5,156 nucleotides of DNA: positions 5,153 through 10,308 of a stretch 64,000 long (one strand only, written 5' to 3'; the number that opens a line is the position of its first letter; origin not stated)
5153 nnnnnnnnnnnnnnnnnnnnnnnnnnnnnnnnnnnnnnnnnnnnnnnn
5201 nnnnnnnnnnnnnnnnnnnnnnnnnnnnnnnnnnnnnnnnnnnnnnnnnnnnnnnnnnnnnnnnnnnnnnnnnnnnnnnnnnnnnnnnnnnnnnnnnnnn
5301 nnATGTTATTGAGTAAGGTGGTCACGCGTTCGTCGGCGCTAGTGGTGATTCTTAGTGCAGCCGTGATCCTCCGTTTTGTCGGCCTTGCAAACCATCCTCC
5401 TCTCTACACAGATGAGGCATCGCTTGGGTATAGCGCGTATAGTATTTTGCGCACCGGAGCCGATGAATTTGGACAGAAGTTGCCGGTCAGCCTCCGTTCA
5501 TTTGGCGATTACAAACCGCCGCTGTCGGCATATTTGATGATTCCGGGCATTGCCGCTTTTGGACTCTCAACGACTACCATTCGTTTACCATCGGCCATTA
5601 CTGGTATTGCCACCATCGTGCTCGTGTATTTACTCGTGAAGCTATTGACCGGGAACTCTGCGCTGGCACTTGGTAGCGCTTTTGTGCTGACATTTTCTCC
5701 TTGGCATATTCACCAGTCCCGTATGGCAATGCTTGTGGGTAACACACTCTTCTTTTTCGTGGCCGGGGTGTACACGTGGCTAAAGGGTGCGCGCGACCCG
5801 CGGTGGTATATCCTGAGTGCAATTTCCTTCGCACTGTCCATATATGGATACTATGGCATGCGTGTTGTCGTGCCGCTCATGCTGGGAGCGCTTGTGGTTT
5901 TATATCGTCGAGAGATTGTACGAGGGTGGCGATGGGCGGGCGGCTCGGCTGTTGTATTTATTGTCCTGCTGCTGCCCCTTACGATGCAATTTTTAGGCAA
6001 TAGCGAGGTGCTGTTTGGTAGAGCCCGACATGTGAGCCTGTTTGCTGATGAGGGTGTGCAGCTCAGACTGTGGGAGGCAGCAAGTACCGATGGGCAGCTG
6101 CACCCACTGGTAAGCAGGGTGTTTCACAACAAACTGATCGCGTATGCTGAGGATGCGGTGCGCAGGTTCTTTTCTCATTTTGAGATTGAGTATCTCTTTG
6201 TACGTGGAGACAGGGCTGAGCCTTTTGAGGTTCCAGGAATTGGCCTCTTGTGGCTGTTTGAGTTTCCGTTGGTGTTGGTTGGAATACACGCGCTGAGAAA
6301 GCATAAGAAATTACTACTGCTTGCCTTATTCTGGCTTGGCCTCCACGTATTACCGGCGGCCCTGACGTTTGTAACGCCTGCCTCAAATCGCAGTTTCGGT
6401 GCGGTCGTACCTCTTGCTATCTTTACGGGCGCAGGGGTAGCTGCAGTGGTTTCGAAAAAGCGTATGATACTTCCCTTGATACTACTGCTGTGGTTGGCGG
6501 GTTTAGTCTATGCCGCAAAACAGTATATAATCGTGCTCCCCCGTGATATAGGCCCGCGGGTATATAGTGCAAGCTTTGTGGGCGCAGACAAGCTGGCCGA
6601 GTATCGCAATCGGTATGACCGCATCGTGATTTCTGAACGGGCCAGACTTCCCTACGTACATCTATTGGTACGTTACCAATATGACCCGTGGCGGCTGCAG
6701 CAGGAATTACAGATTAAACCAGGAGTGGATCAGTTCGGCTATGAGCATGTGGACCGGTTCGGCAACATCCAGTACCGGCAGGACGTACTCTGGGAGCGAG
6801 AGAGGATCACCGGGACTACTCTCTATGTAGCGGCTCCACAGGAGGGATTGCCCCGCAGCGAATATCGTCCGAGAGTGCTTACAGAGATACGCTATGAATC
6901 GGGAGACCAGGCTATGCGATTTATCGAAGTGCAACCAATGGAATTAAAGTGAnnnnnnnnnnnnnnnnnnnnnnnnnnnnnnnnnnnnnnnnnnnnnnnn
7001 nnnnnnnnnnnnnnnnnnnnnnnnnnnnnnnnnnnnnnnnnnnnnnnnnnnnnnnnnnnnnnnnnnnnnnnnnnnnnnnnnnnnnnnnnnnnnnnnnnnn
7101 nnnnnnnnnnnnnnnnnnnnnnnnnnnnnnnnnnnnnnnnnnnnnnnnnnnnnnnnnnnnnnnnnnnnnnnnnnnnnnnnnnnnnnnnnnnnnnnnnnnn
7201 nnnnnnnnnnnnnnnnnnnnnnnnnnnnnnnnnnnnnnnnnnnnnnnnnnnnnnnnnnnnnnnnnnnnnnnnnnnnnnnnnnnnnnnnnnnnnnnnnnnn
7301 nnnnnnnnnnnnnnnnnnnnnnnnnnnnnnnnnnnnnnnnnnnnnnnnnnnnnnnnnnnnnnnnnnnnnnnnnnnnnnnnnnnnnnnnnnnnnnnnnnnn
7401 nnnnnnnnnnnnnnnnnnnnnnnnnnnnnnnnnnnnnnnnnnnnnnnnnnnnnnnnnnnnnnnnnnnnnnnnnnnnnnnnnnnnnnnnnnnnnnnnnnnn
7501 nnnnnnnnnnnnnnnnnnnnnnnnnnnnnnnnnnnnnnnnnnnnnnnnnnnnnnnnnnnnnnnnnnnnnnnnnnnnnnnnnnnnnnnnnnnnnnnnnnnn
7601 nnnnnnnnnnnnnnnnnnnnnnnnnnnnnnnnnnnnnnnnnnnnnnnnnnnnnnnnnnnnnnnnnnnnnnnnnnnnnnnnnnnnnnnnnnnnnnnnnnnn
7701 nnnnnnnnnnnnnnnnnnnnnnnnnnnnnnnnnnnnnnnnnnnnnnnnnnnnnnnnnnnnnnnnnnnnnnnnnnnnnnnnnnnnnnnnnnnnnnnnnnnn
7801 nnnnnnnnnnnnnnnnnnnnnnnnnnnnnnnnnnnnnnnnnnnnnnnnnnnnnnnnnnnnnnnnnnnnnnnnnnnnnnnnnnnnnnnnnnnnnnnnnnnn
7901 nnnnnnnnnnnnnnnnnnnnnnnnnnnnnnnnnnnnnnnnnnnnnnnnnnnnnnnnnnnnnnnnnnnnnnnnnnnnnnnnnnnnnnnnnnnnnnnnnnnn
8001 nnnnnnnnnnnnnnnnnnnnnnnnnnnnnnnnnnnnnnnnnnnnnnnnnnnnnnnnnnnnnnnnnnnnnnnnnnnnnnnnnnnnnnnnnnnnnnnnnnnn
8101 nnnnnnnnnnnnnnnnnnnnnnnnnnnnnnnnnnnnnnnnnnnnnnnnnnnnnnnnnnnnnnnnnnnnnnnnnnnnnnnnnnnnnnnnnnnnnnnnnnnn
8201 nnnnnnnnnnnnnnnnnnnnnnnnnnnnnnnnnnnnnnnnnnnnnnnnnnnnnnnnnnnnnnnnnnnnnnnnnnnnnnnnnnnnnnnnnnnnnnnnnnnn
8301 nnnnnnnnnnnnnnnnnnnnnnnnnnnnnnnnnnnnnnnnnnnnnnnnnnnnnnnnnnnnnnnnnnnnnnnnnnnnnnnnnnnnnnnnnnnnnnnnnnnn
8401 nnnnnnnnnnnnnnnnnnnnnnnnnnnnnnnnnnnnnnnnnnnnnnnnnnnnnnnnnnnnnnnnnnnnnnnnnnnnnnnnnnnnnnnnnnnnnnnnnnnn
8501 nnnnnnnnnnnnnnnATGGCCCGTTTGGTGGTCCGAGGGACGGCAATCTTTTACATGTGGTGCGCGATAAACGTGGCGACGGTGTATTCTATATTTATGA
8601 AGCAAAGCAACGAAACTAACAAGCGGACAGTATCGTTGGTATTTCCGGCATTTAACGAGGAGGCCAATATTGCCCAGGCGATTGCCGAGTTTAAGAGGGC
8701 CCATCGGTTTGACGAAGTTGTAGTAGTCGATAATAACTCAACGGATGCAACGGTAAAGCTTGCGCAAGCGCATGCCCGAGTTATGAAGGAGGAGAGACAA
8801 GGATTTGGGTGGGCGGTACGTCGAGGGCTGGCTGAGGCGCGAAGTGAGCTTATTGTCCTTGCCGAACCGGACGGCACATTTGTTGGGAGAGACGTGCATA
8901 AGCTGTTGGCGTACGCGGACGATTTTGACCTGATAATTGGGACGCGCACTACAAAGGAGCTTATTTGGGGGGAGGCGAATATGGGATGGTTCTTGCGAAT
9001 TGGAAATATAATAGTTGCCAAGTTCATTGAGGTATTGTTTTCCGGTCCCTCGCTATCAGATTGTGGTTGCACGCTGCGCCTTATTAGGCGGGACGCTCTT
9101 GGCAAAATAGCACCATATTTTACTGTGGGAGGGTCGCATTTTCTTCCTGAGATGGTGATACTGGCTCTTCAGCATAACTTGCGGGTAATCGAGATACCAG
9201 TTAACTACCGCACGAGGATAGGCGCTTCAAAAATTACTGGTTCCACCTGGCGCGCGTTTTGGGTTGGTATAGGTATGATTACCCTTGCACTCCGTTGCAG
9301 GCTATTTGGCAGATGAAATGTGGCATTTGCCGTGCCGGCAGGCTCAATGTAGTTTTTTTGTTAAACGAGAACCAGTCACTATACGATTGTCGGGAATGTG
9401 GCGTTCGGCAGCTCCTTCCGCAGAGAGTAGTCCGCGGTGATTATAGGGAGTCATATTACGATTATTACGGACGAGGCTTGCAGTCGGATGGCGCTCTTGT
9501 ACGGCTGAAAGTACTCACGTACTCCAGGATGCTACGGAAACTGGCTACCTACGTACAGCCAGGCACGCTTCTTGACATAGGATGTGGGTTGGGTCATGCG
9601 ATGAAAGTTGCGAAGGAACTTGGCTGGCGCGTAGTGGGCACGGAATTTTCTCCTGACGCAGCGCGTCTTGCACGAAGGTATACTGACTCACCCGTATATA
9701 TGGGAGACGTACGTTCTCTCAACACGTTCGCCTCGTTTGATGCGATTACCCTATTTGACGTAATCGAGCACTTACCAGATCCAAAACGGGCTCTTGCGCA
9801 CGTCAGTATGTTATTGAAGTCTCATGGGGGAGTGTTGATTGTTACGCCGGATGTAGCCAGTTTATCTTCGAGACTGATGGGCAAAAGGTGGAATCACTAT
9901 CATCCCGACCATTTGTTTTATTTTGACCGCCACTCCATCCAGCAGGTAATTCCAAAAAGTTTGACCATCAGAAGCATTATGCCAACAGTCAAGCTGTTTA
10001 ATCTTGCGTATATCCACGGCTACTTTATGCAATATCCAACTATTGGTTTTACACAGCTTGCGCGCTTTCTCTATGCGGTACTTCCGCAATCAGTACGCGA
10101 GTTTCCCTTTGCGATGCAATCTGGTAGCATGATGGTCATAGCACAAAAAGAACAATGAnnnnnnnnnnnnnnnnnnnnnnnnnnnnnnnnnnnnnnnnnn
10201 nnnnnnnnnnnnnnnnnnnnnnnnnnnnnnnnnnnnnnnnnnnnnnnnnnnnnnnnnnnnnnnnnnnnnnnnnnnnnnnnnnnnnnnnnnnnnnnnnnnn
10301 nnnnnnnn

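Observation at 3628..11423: Tandem, translationally coupled array of three PMT_2/ArnT-like paralogs plus a fourth with a degenerate catalytic motif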

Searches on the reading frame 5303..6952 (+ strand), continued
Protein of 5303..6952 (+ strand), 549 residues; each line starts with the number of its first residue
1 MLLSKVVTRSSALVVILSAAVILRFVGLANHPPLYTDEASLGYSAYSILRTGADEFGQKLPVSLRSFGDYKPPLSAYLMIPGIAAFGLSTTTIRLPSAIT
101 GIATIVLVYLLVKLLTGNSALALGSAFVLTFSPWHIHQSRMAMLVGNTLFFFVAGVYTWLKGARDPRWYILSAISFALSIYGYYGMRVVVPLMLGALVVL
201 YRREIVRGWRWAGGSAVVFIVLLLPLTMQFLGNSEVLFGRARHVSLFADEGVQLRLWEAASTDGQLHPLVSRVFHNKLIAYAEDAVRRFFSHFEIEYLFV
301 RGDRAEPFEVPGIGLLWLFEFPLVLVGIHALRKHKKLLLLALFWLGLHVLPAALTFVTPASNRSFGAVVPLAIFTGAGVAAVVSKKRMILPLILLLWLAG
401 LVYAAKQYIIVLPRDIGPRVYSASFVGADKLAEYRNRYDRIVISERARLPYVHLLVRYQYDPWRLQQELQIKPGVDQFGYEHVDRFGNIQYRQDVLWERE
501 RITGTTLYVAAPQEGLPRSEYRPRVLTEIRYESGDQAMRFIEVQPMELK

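Call 51: find_related_loci(query=A7, collection=genome_contigs, flank=10000)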
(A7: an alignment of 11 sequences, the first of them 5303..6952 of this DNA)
Query A7 (549 aa) in genome_contigs; peptide patterns used: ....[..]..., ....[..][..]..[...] (x = any residue, [..] = any of these).
138 stretches matched a pattern; 113 encode a relative of the query (tblastn E <= 1e-3); the best 80 are kept; 73 distinct loci.
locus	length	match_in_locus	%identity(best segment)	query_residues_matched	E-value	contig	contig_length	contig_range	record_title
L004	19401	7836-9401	42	23-539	5e-121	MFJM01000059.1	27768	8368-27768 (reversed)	MAG: Candidatus Gottesmanbacteria bacterium RIFCSPHIGHO2_02_FULL_39_14 rifcsphigho2_02_scaffold_7272, whole genome shotg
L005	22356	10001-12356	39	5-514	1e-116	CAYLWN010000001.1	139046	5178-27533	MAG TPA_asm: uncultured Gammaproteobacteria bacterium isolate SRP050083_co1_444 genome assembly, contig: NODE_11_length_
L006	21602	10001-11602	40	15-540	5e-113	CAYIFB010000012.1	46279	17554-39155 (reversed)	MAG TPA_asm: uncultured Gammaproteobacteria bacterium isolate ERP119705_co19_135 genome assembly, contig: NODE_453_lengt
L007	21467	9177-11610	42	8-544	1e-112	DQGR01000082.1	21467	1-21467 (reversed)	MAG TPA_asm: Patescibacteria group bacterium isolate UBA10118 contig_22460, whole genome shotgun sequence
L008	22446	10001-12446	38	13-544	4e-112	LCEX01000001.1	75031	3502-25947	MAG: Candidatus Gottesmanbacteria bacterium GW2011_GWC1_43_10 UV55_C0001, whole genome shotgun sequence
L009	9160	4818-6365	39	34-542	9e-112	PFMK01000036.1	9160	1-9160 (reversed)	MAG: Candidatus Gottesmanbacteria bacterium CG_4_10_14_0_8_um_filter_37_24 CG_4_10_14_0.8_um_filter_scaffold_5041_c, who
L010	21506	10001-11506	39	20-514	2e-111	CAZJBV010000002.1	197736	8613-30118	MAG TPA_asm: uncultured Gammaproteobacteria bacterium isolate binchicken_co144_1014 genome assembly, contig: NODE_142_le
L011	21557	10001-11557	39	1-509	5e-111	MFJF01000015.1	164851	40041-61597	MAG: Candidatus Gottesmanbacteria bacterium RIFCSPHIGHO2_01_FULL_40_15 rifcsphigho2_01_scaffold_256, whole genome shotgu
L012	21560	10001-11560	42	13-520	2e-110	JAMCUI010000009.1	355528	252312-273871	MAG: Patescibacteria group bacterium isolate FK_Sedi_A_Bin.134 NODE_13_length_355528_cov_13.8818, whole genome shotgun s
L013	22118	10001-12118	36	15-547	2e-110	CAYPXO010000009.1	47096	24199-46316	MAG TPA_asm: uncultured Pseudomonadales bacterium isolate SRP323688_co1_104 genome assembly, contig: NODE_1437_length_47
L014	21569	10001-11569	41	15-530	1e-107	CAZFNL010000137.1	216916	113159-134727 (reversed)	MAG TPA_asm: uncultured Gammaproteobacteria bacterium isolate SRP271791_co1_7 genome assembly, contig: k141_45435, whole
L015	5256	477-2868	41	13-549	1e-106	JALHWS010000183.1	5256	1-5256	MAG: Candidatus Microgenomates bacterium isolate PFL108 seq_4305630, whole genome shotgun sequence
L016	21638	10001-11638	38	16-544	2e-105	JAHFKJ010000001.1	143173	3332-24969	MAG: Candidatus Gottesmanbacteria bacterium isolate nzgw407 NODE_132_length_143174_cov_4.151902, whole genome shotgun se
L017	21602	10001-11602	39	13-538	3e-105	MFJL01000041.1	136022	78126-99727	MAG: Candidatus Gottesmanbacteria bacterium RIFCSPHIGHO2_02_FULL_39_11 rifcsphigho2_02_scaffold_80, whole genome shotgun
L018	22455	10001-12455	40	13-534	6e-117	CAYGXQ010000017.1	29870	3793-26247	MAG TPA_asm: uncultured Gammaproteobacteria bacterium isolate ERP119294_co1_458 genome assembly, contig: NODE_1724_lengt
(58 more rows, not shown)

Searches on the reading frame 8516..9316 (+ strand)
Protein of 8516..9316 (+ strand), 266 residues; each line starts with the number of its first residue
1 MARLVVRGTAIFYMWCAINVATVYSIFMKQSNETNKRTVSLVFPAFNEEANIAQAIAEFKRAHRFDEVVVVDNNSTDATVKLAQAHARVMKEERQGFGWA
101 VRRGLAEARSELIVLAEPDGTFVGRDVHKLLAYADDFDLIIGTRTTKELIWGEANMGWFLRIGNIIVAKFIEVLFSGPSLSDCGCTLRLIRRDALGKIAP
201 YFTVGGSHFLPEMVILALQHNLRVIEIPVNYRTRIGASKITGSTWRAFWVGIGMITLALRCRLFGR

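Call 4: search_protein_families(library=pfam, proteins=[window:8516-9316:+], max_evalue=0.01)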
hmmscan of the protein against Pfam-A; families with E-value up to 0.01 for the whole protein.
window:8516-9316:+ (266 aa): 5 families
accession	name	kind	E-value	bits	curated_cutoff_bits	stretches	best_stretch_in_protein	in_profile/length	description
PF00535.33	Glycos_transf_2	-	1e-22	81.3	23.3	1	40-197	1-166/168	Glycosyl transferase family 2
PF07994.18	NAD_binding_5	-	0.0023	17.9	25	1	25-86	123-185/321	Myo-inositol-1-phosphate synthase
PF13641.12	Glyco_tranf_2_3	-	0.0034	17.8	27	1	39-119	3-96/230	Glycosyltransferase like family 2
PF12804.13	NTP_transf_3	-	0.0058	17.3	27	1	47-132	22-108/160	MobA-like NTP transferase domain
PF13704.12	Glyco_tranf_2_4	-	0.0069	17.3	27.5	0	49-89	3-43/98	Glycosyl transferase family 2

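Call 46: search_protein_families(library=ncbifam, proteins=[window:8597-9316:+], max_evalue=0.001)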
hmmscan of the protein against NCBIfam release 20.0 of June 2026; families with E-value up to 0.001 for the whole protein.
window:8597-9316:+ (239 aa): 15 families
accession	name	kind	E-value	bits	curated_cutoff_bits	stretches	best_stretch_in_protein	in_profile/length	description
TIGR04182.1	glyco_TIGR04182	equivalog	1.4e-23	83.7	325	1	12-212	2-198/293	S-layer glycoprotein N-glycosyltransferase AglJ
NF041391.1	DPhHxTase_Halo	equivalog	2e-20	72.7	375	1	18-213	3-192/213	dolichyl-phosphate hexose transferase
NF058614.1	PPMAGASynPpgS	equivalog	3.7e-13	49.4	370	1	12-203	2-195/226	polyprenyl-phospho-N-acetylgalactosaminyl synthase PpgS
NF010496.0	PRK13915.1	equivalog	4.8e-12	45.6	262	1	7-89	28-123/307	glucosyl-3-phosphoglycerate synthase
TIGR04283.1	glyco_like_mftF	equivalog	4.7e-10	39.4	182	1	12-89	1-79/221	TIGR04283 family arsenosugar biosynthesis glycosyltransferase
NF038302.1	EPS_HpsE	equivalog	5.1e-08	32.2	300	1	13-92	4-96/307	hormogonium polysaccharide biosynthesis glycosyltransferase HpsE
NF007986.1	PRK10714.1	equivalog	5.7e-08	32.1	529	1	10-212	6-209/316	undecaprenyl-phosphate 4-deoxy-4-formamido-L-arabinose transferase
TIGR03937.1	PgaC_IcaA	equivalog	4.8e-07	29.1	422.3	1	3-92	38-135/407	poly-beta-1,6-N-acetyl-D-glucosamine synthase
NF007482.0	PRK10073.1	equivalog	1.9e-06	27.1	423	1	8-115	4-118/334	glycosyltransferase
NF041875.1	EPS_EpsD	equivalog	1.6e-05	24.5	370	1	12-92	1-89/325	exopolysaccharide biosynthesis glycosyltransferase EpsD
TIGR03965.1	mycofact_glyco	equivalog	2e-05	23.7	280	1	6-92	70-164/467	mycofactocin biosynthesis glycosyltransferase MftF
NF041865.1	EpsU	equivalog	2.1e-05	23.7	700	1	7-83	36-119/394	exopolysaccharide biosynthesis GT2 family glycosyltransferase EpsU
TIGR03469.1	HpnB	hypoth_equivalog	3.8e-05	22.9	379.25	1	10-66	44-102/386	hopene-associated glycosyltransferase HpnB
NF047683.1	TeichurnBiosyTuaG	equivalog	6.7e-05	22.6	400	1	8-106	4-110/252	teichuronic acid biosynthesis protein TuaG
NF045692.1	OglycostaseCruG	equivalog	0.00014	20.9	600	1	5-60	36-92/386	2'-O-glycosyltransferase CruG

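Call 47: search_solved_structures(query=window:8597-9316:+, max_evalue=0.001)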
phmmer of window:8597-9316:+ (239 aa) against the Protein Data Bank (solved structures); distinct sequences matched with E-value up to 0.001: 11.
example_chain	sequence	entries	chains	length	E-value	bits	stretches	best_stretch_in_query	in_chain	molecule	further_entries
9hwj_A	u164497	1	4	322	2.3e-07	33.8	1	10-213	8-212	Undecaprenyl-phosphate 4-deoxy-4-formamido-L-arabinose transferase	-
5mlz_A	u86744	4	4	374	1.7e-05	27.7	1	11-121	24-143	Dolichol monophosphate mannose synthase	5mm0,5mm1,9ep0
9bhc_C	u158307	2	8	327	1.9e-05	27.6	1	10-212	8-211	Undecaprenyl-phosphate 4-deoxy-4-formamido-L-arabinose transferase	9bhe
8vxh_A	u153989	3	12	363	2.5e-05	27.2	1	10-212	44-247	Undecaprenyl-phosphate 4-deoxy-4-formamido-L-arabinose transferase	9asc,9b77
4y6n_A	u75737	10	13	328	9.5e-05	25.3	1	10-84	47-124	Glucosyl-3-phosphoglycerate synthase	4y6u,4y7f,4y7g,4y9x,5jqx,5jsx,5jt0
3e25_A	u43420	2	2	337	0.0001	25.2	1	10-84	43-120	Putative uncharacterized protein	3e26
4ddz_A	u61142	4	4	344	0.0001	25.2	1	10-84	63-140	GLUCOSYL-3-PHOSPHOGLYCERATE SYNTHASE (GpgS) | Glucosyl-3-phosphoglycerate synthase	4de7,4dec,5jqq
3ckj_A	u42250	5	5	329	0.00016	24.5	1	9-92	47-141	Putative uncharacterized protein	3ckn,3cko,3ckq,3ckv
6p61_A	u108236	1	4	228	0.00051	22.9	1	10-113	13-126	Glycosyltransferase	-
7pdo_A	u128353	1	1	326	0.0006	22.7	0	9-100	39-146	Glucosyl-3-phosphoglycerate synthase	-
7p5l_A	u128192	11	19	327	0.0006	22.7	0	9-100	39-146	Glucosyl-3-phosphoglycerate synthase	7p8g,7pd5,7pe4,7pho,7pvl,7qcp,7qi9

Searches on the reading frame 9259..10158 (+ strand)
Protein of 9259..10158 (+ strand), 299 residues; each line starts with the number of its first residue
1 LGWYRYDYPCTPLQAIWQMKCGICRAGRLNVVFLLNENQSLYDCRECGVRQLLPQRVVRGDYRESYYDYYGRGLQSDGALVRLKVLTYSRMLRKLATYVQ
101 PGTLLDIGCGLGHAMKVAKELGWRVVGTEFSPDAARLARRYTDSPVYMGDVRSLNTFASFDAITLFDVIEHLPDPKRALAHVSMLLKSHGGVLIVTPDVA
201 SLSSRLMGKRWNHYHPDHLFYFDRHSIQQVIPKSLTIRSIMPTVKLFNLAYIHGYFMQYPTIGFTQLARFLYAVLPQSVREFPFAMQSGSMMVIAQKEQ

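Call 4: search_protein_families(library=pfam, proteins=[window:9259-10158:+], max_evalue=0.01)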
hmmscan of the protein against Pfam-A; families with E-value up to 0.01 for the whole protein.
window:9259-10158:+ (299 aa): 6 families
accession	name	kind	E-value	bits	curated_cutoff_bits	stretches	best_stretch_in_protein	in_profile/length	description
PF13489.12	Methyltransf_23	-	3.4e-22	79.4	27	1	94-229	15-152/164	Methyltransferase domain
PF08241.18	Methyltransf_11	-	2.7e-15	57.2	21.2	1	105-193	1-94/95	Methyltransferase domain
PF08242.18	Methyltransf_12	-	6.2e-15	56.2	30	1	105-191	1-96/98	Methyltransferase domain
PF13649.12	Methyltransf_25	-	8.3e-12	46.1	27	1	105-190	2-97/97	Methyltransferase domain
PF13847.12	Methyltransf_31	-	1.7e-09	38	27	1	103-199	6-115/145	Methyltransferase domain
PF02353.26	CMAS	-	4.7e-05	23.3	27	1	91-174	54-142/273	Mycolic acid cyclopropane synthetase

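Call 46: search_protein_families(library=ncbifam, proteins=[window:9313-10158:+], max_evalue=0.001)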
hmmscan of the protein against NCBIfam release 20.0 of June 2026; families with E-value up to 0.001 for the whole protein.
window:9313-10158:+ (281 aa): 11 families
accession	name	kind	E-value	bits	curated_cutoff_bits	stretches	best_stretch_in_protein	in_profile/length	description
TIGR01983.1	UbiG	equivalog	8.5e-10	38.3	102.95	1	81-178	48-153/228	bifunctional 2-polyprenyl-6-hydroxyphenol methylase/3-demethylubiquinol 3-O-methyltransferase UbiG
NF045667.1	MTase_DVU1556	equivalog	1.8e-09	37.4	155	1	76-178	16-120/213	DVU_1556 family methyltransferase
NF008686.0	PRK11705.1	equivalog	1.9e-06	27.2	400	1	81-178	165-267/383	cyclopropane fatty acyl phospholipid synthase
TIGR02072.1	BioC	equivalog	1.4e-05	25.1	184.95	1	72-216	22-170/244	malonyl-ACP O-methyltransferase BioC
NF043040.1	corrin_prot_MT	hypoth_equivalog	1.8e-05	24.3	180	1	71-177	28-148/216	corrinoid protein-associated methyltransferase CpaM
TIGR04345.1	ovoA_Cterm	equivalog_domain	5.6e-05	22.8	170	0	138-180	131-172/242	putative 4-mercaptohistidine N1-methyltransferase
NF011527.0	PRK14968.1-1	equivalog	0.00014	21.7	242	1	82-146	34-98/192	putative methyltransferase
TIGR04074.1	bacter_Hen1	equivalog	0.00034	19.2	340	0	138-211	352-426/462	3' terminal RNA ribose 2'-O-methyltransferase Hen1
TIGR02021.1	BchM-ChlM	equivalog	0.00044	19.7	158.9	1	71-183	42-161/218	magnesium protoporphyrin IX methyltransferase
NF041255.1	mycofact_MftM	equivalog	0.00063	19.1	200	1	70-158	127-221/289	mycofactocin oligosaccharide methyltransferase MftM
NF001244.0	PRK00216.1-5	equivalog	0.00071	18.9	216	0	74-196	40-171/236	bifunctional demethylmenaquinone methyltransferase/2-methoxy-6-polyprenyl-1,4-benzoquinol methylase UbiE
